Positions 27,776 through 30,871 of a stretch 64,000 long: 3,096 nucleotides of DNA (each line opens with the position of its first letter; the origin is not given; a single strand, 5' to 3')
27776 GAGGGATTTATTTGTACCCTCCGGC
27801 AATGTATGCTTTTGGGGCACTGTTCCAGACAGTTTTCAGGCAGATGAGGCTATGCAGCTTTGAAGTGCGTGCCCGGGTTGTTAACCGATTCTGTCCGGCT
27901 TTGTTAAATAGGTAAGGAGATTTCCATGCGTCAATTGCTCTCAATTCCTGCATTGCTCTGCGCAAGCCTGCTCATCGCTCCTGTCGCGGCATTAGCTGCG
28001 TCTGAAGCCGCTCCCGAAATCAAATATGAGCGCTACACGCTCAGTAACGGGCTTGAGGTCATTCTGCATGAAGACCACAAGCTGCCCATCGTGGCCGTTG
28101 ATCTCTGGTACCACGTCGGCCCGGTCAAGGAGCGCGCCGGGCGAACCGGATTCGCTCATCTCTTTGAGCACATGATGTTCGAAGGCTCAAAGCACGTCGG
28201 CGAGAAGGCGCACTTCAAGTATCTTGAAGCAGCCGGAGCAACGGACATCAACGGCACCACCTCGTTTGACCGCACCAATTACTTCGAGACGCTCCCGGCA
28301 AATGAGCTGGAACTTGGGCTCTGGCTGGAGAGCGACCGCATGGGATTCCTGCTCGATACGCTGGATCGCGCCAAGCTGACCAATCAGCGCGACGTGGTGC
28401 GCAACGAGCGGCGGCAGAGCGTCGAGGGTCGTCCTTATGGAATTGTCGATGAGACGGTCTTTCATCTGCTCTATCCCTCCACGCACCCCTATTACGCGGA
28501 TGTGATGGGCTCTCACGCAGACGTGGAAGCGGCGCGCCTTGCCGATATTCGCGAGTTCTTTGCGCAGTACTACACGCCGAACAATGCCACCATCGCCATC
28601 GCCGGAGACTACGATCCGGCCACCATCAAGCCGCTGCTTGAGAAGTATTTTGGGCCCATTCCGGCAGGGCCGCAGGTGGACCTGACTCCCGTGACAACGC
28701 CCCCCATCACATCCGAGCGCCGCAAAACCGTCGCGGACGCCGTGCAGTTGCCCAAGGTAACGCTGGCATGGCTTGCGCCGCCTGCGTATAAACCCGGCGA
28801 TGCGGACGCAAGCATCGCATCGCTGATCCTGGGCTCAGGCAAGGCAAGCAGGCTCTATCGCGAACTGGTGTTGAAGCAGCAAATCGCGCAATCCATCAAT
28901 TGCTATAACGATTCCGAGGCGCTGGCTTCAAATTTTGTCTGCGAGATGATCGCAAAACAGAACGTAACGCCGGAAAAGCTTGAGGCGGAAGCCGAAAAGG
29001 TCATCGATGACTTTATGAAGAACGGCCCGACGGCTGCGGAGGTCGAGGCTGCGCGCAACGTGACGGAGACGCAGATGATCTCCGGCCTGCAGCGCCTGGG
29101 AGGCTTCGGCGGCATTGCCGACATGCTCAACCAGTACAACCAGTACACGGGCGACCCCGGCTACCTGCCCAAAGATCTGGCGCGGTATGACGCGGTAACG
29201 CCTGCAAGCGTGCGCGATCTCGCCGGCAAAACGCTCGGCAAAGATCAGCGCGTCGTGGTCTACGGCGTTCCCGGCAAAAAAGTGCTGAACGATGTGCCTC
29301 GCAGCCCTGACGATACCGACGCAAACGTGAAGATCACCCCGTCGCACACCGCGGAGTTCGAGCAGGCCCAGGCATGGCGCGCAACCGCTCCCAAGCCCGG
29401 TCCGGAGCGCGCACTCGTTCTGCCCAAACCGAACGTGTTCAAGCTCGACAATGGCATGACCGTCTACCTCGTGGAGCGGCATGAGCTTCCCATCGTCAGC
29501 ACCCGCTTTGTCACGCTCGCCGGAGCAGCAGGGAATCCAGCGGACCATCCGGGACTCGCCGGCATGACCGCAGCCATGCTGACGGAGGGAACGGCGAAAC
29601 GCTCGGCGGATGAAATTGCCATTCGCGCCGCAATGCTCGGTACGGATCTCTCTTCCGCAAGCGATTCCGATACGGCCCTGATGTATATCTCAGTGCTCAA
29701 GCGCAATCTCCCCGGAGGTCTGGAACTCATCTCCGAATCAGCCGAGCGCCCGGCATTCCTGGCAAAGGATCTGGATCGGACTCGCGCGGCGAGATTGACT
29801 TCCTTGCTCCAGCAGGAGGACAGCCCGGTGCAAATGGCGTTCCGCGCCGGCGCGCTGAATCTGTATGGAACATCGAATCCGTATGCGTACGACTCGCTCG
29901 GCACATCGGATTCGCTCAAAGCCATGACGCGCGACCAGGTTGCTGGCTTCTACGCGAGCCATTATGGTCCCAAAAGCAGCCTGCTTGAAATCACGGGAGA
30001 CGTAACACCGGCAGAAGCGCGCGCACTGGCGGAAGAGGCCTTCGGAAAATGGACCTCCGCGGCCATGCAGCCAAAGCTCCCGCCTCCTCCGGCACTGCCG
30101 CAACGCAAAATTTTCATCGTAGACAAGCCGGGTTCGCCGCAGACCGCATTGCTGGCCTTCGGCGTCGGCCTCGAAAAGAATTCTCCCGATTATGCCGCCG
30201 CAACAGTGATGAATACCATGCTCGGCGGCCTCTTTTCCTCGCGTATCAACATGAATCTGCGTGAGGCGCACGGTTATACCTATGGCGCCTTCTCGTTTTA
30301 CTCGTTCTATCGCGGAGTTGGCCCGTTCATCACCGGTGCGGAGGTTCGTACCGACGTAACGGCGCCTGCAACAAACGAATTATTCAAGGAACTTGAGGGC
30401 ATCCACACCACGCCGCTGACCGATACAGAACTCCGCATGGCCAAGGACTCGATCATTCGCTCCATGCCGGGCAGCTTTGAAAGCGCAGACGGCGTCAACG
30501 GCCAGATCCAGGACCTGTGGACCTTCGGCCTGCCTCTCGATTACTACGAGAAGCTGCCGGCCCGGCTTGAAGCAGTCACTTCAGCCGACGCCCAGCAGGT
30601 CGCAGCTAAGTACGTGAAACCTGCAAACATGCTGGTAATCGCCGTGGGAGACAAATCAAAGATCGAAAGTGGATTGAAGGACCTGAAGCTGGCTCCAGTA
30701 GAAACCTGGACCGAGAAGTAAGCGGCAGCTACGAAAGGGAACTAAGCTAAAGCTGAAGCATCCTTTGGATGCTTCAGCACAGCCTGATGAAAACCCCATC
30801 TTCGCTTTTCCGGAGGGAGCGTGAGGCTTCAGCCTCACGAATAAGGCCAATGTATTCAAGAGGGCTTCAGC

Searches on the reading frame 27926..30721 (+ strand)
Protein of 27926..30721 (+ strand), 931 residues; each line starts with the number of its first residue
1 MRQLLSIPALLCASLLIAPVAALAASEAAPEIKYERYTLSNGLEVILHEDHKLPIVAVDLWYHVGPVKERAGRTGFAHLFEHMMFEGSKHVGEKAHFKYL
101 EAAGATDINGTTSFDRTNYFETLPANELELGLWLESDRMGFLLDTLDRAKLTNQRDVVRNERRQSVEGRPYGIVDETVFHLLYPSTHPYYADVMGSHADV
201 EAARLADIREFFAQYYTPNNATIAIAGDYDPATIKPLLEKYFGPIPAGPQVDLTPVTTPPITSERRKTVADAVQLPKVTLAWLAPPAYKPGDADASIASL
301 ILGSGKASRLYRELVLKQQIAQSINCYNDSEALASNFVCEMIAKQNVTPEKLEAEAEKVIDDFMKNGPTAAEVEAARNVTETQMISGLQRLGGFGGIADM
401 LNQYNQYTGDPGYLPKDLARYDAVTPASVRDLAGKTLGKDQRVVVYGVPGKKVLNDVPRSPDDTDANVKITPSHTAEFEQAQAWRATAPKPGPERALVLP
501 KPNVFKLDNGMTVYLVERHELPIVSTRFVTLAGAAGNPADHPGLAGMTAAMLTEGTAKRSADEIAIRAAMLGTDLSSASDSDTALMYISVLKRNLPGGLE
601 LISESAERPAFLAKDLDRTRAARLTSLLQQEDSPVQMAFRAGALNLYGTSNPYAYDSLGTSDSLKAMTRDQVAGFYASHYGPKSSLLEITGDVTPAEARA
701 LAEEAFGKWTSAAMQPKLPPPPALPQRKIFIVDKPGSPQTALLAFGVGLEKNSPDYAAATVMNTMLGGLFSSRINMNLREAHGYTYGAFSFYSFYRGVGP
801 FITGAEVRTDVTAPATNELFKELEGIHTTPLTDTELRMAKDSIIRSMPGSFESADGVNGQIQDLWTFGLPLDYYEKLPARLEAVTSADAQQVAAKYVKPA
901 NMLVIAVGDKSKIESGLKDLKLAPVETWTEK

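Call 27: search_protein_families(library=pfam, proteins=[window:27926-30721:+], max_evalue=0.00001)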
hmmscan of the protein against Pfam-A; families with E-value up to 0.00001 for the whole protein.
window:27926-30721:+ (931 aa): 2 families
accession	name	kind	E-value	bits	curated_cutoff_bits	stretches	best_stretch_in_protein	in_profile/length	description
PF05193.26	Peptidase_M16_C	-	6.7e-68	228.6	23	2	205-378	4-179/181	Peptidase M16 inactive domain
PF00675.25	Peptidase_M16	-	5.4e-27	95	22.3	2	45-164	2-118/149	Insulinase (Peptidase family M16)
